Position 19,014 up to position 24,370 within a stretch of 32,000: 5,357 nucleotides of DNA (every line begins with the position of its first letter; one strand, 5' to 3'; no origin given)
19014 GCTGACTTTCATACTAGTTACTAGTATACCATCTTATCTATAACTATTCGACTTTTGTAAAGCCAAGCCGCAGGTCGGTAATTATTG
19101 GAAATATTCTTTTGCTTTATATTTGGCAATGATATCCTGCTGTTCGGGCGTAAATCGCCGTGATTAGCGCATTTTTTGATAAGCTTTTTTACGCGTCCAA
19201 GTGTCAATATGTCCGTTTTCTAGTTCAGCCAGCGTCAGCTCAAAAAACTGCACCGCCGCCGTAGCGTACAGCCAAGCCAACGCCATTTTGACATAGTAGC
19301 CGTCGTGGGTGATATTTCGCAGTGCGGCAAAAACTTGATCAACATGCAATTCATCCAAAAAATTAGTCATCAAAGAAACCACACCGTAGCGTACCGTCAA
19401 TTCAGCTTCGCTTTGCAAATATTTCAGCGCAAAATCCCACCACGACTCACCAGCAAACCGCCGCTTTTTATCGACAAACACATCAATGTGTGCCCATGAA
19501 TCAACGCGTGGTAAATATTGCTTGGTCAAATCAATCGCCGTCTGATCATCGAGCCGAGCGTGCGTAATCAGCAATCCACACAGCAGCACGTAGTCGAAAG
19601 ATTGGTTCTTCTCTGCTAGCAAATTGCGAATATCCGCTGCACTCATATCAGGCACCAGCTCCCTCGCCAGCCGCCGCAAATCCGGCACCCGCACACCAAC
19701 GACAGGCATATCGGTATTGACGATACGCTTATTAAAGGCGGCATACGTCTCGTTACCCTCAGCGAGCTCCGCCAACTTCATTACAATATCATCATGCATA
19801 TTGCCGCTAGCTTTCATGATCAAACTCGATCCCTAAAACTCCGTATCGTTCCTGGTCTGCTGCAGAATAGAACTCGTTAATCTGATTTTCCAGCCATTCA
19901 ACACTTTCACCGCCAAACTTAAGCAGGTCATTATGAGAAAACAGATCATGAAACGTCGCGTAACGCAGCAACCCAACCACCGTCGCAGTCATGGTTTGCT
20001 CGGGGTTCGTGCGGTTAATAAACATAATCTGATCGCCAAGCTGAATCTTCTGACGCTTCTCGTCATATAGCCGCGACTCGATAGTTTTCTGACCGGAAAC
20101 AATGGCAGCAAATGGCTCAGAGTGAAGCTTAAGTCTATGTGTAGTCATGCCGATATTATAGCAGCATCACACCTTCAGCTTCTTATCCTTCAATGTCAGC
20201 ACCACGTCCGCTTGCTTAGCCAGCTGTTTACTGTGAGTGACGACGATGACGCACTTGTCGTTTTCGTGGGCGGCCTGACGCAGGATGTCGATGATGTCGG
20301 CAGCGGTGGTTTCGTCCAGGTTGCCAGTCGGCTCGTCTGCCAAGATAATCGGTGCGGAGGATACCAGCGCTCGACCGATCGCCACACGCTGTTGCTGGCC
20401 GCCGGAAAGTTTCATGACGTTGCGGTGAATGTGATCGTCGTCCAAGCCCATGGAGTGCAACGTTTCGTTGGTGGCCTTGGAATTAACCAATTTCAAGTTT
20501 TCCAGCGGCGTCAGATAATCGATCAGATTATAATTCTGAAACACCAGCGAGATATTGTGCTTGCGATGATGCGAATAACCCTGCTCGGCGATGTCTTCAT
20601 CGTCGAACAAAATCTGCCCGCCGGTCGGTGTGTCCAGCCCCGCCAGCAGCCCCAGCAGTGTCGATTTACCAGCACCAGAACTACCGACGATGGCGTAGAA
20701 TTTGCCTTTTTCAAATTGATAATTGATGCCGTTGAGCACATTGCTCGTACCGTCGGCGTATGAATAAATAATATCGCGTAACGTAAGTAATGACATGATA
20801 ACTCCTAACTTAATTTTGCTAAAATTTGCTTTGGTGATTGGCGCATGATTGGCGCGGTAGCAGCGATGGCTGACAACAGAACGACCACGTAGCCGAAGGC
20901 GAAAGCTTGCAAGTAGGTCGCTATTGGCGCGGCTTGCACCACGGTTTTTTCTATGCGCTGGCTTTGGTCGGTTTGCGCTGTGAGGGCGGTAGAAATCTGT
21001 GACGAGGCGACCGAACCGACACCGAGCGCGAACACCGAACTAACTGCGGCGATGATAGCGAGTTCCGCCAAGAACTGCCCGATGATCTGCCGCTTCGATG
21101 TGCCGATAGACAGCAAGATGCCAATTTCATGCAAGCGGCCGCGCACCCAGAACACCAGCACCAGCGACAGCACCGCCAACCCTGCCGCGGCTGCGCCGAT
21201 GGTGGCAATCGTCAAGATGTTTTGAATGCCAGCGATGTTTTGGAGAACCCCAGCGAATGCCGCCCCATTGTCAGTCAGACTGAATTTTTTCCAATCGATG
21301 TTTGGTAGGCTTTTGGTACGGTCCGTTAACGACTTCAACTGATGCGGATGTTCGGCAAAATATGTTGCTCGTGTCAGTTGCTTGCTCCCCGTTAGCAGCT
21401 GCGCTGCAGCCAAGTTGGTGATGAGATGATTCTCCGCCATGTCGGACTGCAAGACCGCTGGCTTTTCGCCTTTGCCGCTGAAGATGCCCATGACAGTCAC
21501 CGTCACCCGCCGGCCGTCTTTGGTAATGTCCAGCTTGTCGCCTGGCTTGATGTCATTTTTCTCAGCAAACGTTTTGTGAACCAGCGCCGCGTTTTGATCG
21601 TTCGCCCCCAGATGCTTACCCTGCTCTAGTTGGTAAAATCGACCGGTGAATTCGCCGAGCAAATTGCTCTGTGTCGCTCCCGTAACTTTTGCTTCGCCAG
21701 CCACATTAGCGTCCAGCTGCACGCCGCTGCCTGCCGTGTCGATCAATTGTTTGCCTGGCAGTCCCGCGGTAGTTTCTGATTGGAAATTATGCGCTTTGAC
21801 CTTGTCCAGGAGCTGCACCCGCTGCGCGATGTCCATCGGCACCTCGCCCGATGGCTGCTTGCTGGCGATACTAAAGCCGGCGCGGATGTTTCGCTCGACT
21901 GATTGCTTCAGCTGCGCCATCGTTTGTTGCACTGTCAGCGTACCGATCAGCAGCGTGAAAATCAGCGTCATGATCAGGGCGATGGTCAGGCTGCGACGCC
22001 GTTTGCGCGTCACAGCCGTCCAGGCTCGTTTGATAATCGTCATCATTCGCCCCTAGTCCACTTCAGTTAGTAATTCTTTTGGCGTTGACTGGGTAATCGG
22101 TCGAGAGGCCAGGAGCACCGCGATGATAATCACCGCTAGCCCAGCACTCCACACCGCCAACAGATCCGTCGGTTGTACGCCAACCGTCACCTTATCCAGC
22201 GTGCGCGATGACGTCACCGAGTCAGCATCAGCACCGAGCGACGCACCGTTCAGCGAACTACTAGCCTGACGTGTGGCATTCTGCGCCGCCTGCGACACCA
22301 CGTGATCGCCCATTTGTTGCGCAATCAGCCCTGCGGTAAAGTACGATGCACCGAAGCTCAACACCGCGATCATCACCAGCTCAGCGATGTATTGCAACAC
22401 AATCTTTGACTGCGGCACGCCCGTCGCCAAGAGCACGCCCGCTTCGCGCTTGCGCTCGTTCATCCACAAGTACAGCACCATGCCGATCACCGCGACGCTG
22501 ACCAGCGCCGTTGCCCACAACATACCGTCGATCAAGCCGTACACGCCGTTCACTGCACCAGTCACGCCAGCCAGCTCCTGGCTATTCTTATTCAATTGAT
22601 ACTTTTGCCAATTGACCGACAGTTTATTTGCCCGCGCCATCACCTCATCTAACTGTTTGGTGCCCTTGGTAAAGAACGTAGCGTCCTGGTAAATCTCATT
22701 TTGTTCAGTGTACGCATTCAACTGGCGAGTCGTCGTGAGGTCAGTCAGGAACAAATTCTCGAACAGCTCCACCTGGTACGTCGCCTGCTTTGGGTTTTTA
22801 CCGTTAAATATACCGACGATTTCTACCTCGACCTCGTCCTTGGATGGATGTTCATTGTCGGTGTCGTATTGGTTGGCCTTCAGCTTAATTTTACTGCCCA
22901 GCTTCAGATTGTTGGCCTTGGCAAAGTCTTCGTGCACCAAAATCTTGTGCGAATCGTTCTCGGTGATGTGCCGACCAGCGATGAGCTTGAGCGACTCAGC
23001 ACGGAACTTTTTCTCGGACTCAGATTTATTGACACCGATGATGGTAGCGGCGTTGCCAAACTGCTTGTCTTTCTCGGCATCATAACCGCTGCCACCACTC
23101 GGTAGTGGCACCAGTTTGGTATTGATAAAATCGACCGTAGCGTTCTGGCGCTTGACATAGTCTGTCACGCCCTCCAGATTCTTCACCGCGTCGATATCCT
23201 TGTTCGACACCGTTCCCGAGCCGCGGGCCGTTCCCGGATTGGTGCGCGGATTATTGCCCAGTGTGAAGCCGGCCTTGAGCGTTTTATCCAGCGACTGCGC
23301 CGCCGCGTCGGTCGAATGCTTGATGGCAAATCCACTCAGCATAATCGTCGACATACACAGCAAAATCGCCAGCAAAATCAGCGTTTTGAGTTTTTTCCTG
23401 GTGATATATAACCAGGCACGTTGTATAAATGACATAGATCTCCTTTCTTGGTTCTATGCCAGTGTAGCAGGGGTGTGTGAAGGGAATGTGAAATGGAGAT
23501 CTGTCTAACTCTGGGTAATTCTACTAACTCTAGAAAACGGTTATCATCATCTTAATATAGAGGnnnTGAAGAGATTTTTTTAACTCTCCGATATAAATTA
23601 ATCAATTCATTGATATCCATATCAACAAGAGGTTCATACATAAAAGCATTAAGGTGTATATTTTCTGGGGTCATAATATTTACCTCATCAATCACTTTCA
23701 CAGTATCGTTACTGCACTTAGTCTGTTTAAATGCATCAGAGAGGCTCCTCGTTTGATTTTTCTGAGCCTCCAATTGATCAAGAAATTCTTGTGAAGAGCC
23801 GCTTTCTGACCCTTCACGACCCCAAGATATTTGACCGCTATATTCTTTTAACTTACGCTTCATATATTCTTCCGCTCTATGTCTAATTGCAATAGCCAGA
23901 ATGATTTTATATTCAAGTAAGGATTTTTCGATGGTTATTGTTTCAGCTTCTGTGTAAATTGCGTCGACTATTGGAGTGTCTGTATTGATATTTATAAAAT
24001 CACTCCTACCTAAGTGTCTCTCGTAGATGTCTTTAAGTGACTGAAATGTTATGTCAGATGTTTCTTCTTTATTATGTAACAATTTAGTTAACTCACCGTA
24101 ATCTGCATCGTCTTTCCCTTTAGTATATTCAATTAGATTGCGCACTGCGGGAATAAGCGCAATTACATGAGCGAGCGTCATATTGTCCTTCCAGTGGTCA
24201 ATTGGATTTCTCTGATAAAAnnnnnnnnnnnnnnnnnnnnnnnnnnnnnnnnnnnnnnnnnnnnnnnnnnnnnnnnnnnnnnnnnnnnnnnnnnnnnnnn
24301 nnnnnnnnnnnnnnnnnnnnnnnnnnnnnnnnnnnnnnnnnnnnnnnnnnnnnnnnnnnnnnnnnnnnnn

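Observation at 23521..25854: AT-rich single-gene island between a two-component system and its neighbouring ABC transporter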

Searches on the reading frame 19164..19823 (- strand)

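Call 4: search_protein_families(library=pfam, proteins=[window:19164-19823:-], max_evalue=0.01)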
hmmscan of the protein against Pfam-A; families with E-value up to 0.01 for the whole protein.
window:19164-19823:- (219 aa): 1 family
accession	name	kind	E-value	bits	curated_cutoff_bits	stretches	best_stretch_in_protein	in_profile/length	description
PF08713.17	DNA_alkylation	-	5.8e-12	46.2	21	1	22-185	8-178/213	DNA alkylation repair enzyme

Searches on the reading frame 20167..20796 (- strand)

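Call 4: search_protein_families(library=pfam, proteins=[window:20167-20796:-], max_evalue=0.01)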
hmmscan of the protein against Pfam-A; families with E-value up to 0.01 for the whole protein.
window:20167-20796:- (209 aa): 8 families
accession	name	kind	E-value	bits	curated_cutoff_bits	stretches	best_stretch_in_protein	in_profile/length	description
PF00005.33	ABC_tran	-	1.9e-34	119.6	25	1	21-157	1-136/137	ABC transporter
PF02463.25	SMC_N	-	1.3e-07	31.7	40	1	100-204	114-213/220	RecF/RecN/SMC N terminal domain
PF13304.12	AAA_21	-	1.1e-05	26.1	27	0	33-71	1-37/304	AAA domain, putative AbiEii toxin, Type IV TA system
PF03193.22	RsgA_GTPase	-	0.00081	19.7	30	1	22-53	98-128/174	RsgA GTPase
PF13555.12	AAA_29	-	0.00097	19.3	27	1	26-48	17-39/61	P-loop containing region of AAA domain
PF13238.12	AAA_18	-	0.0034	18.3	29.4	0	36-63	3-25/128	AAA domain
PF13604.12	AAA_30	-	0.0062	16.7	27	0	32-62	19-49/191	AAA domain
PF20703.3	nSTAND1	-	0.0063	16.6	27.1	1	27-55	29-59/379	Novel STAND NTPase 1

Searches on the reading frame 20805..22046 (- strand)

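Call 4: search_protein_families(library=pfam, proteins=[window:20805-22046:-], max_evalue=0.01)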
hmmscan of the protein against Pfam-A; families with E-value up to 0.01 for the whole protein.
window:20805-22046:- (413 aa): 1 family
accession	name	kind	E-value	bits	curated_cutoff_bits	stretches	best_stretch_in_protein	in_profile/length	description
PF02687.27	FtsX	-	5.5e-13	49.5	25.5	1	281-405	3-120/120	FtsX-like permease C-terminal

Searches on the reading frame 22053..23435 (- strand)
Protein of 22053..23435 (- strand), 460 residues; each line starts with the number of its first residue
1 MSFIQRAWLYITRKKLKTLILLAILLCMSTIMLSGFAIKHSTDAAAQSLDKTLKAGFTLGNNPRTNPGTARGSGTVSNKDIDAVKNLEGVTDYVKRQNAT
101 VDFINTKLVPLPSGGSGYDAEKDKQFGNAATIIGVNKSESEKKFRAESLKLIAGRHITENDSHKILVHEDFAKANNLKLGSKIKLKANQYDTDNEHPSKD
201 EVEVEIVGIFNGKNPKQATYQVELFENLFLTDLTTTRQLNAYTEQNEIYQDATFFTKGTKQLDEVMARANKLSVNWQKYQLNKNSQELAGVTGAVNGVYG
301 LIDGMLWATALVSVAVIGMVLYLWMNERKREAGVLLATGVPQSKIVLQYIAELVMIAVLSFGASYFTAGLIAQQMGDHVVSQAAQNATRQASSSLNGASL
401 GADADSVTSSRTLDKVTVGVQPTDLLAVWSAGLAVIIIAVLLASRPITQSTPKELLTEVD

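Call 4: search_protein_families(library=pfam, proteins=[window:22053-23435:-], max_evalue=0.01)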
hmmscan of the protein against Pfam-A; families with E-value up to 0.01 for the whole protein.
window:22053-23435:- (460 aa): 1 family
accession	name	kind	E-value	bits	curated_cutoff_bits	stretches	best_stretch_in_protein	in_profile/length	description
PF02687.27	FtsX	-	2.8e-09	37.5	25.5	1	306-450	4-118/120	FtsX-like permease C-terminal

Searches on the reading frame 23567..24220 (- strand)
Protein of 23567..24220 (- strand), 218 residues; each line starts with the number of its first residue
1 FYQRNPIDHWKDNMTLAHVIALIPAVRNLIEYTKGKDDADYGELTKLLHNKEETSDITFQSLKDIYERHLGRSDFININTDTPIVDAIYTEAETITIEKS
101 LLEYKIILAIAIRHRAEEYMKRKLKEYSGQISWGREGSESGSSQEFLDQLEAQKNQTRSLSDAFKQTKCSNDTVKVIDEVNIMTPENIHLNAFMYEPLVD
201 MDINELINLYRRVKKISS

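Call 43: predict_structure(alignment_id=A2)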
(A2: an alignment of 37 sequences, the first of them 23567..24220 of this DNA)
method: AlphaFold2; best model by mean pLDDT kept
length: 218 residues; sequences in the alignment: 37
mean_pLDDT: 89.1   pTM: 0.88
mean pLDDT of the five models: 89.1, 88.9, 88.9, 87.6, 87.5
residues with pLDDT >= 90: 153; 70-90: 48; 50-70: 9; < 50: 8
segments of 3 or more residues with pLDDT < 50: 1-3, 189-193
pLDDT, mean of each block of 10 residues (from residue 1): 71 95 91 84 91 93 96 96 97 95 94 95 95 88 94 82 92 93 67 63 94 95
secondary structure, 60 per line:
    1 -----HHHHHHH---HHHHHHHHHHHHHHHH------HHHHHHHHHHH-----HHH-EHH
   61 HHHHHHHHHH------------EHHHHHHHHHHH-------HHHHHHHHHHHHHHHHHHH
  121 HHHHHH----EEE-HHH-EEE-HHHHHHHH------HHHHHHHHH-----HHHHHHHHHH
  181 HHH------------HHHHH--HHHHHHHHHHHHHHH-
elements in order: H6-12 H16-31 H38-48 H59-70 H84-94 H102-126 E131-133 E139-141 H143-150 H157-165 H171-183 H196-200 H203-217

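Call 46: fold_search(model_id=the predicted structure, library=pdb)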
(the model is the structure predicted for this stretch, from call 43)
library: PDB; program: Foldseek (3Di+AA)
matches with E <= 10: 150; with E <= 0.001: 0
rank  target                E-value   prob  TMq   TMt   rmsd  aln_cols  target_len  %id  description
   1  1o5h_B                3.8e-01  0.18  0.20  0.21  15.7       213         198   15  Crystal structure of formiminotetrahydrofolate cyclodeaminase (TM1560) from Thermotoga maritima at 2.80 A resolution (released 2003-09-30)
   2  9lsi_A                8.2e-01  0.05  0.15  0.10  18.0       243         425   12  Cryo-EM structure of the S82C-S82C diabody complex (CitS-diabody #2-TLR3) (released 2025-03-12)
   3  8gl3                  1.0e+00  0.07  0.15  0.17  18.7       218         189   11  De novo design of monomeric helical bundles for pH-controlled membrane lysis (released 2023-09-06)
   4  1qoy                  1.4e+00  0.02  0.12  0.10  28.9       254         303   13  E.coli Hemolysin E (HlyE, ClyA, SheA) (released 2000-01-23)
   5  6x1h_A                1.5e+00  0.04  0.15  0.15  18.6       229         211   11  Crystal structure of a guanine nucleotide exchange factor (GEF) domain from the Orientia tsutsugamushi protein OtDUB (released 2020-11-25)
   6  9gfz_A                2.0e+00  0.06  0.20  0.16  16.7       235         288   11  Crystal structure of Medicago Truncatula LYK3 kinase domain D459N (released 2024-11-27)
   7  5cdn_R                2.0e+00  0.03  0.12  0.07  22.2       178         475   11  2.8A structure of etoposide with S.aureus DNA gyrase and DNA (released 2015-12-16)
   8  6z1a_D                2.1e+00  0.03  0.13  0.06  22.4       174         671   11  Ternary complex of Staphylococcus aureus DNA gyrase with AMK12 and DNA (released 2020-11-11)
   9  6w2q                  2.2e+00  0.06  0.19  0.20  14.2       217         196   12  Junction 34, DHR53-DHR4 (released 2020-04-15)
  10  2nov_C                2.4e+00  0.03  0.12  0.08  20.2       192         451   10  Breakage-reunion domain of S.pneumoniae topo IV: crystal structure of a gram-positive quinolone target (released 2006-11-14)
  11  6z1a_B                2.6e+00  0.03  0.13  0.05  22.1       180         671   12  Ternary complex of Staphylococcus aureus DNA gyrase with AMK12 and DNA (released 2020-11-11)
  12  3zc1_A                2.7e+00  0.03  0.14  0.15  15.8       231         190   11  Crystal structure of AfC3PO (released 2013-01-23)
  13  9izr_A                2.9e+00  0.06  0.23  0.09  15.5       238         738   16  Cryo-EM structure of CasLambda2-crRNA-target DNA ternary complex in the NTS-cleaving state (released 2025-06-11)
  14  4ntg_A                3.0e+00  0.06  0.20  0.21  17.0       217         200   10  Crystal structure of D60A mutant of Arabidopsis ACD11 (accelerated-cell-death 11) complexed with C12 ceramide-1-phosph (released 2014-02-05)
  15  9exk                  3.0e+00  0.04  0.18  0.06  19.6       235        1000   18  Scalable protein design using hallucination in a relaxed sequence space (released 2024-10-16)
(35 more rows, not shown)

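Call 49: search_protein_families(library=pfam, max_evalue=10, proteins=[window:23567-24220:-])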
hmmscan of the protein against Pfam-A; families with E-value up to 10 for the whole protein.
window:23567-24220:- (218 aa): 1 family
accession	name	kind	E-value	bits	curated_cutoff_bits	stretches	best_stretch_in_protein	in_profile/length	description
PF23136.1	DUF7051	-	0.051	13.6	27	1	39-133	103-195/254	Domain of unknown function (DUF7051)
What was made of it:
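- Tried and rejected: Pfam on the isolated domain gave only DUF7051 at E = 0.051 (call 49).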

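Call 50: fold_search(model_id=the predicted structure, library=viral)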
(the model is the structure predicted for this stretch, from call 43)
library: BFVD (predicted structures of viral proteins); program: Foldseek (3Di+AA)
matches with E <= 10: 134; with E <= 0.001: 0
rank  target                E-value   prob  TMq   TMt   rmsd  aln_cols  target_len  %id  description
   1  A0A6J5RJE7            5.4e-01  0.04  0.13  0.07  19.3       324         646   12  Uncharacterized protein [uncultured Caudovirales phage]
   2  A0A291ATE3            5.9e-01  0.06  0.14  0.10  29.1       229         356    9  Uncharacterized protein [Pandoravirus salinus]
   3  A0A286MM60            8.7e-01  0.11  0.23  0.13  15.6       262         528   10  Tegument protein UL21 [Beluga whale alphaherpesvirus 1]
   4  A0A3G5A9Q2            1.1e+00  0.05  0.17  0.10  19.3       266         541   12  E2 ubiquitin-conjugating enzyme [Hyperionvirus sp.]
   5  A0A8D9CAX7            1.2e+00  0.05  0.16  0.15  19.9       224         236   14  Uncharacterized protein [uncultured marine phage]
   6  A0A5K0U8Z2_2          1.4e+00  0.03  0.13  0.05  18.2       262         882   10  Uncharacterized protein [Yasminevirus sp. GU-2018]
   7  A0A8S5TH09            1.5e+00  0.03  0.15  0.06  31.2       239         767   11  Uncharacterized protein [Myoviridae sp. ctIty1]
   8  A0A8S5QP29            1.5e+00  0.03  0.13  0.12  22.1       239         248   12  Uncharacterized protein [Siphoviridae sp. ctWhx86]
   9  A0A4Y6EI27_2          1.7e+00  0.03  0.16  0.05  20.2       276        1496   13  Uncharacterized protein [Microbacterium phage TinyTimothy]
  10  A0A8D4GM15            2.0e+00  0.04  0.17  0.06  20.1       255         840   15  (no name in the UniProt tables at hand)
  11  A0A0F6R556            2.1e+00  0.06  0.19  0.08  17.6       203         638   11  mRNA export factor ICP27 homolog [Rat cytomegalovirus ALL-03]
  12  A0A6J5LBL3            2.2e+00  0.03  0.15  0.15  23.3       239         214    8  Uncharacterized protein [uncultured Caudovirales phage]
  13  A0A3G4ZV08            2.2e+00  0.03  0.16  0.05  19.4       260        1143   10  PARP catalytic domain-containing protein [Edafosvirus sp.]
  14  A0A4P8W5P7            2.4e+00  0.07  0.22  0.16  12.3       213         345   12  (no name in the UniProt tables at hand)
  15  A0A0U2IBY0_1          2.9e+00  0.03  0.16  0.04  19.3       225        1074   10  (no name in the UniProt tables at hand)
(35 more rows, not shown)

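Call 63: search_protein_representatives(protein=window:23567-24220:-)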
Query: 218 residues. Proteins with E-value up to 0.001 (for the whole library): 976; up to 1e-10: 600; up to 1e-30: 19. The best 150 are listed.
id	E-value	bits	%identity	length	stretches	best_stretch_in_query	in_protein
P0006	1.3e-126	436.7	93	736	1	2-218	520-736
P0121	1.6e-50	188.3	46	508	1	2-216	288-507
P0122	7.7e-47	176.3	53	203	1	22-215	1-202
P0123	2.0e-45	171.6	43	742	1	1-214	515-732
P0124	1.8e-44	168.5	46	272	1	2-216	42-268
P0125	1.2e-40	156.1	43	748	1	1-217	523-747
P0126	3.4e-36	141.5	44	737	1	1-214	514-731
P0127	8.9e-36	140.1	46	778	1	17-214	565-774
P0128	1.9e-35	139.0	45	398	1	2-213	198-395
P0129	8.0e-34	133.8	45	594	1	5-211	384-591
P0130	2.8e-33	132.0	45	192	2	11-126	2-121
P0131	5.6e-33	131.0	43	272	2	7-124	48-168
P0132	9.4e-33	130.3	51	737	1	2-215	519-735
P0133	1.4e-32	129.7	42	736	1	4-216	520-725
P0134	1.6e-32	129.5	51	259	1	16-212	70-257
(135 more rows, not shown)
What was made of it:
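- It always occurs in the same fusion (976 clusters; call 63).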
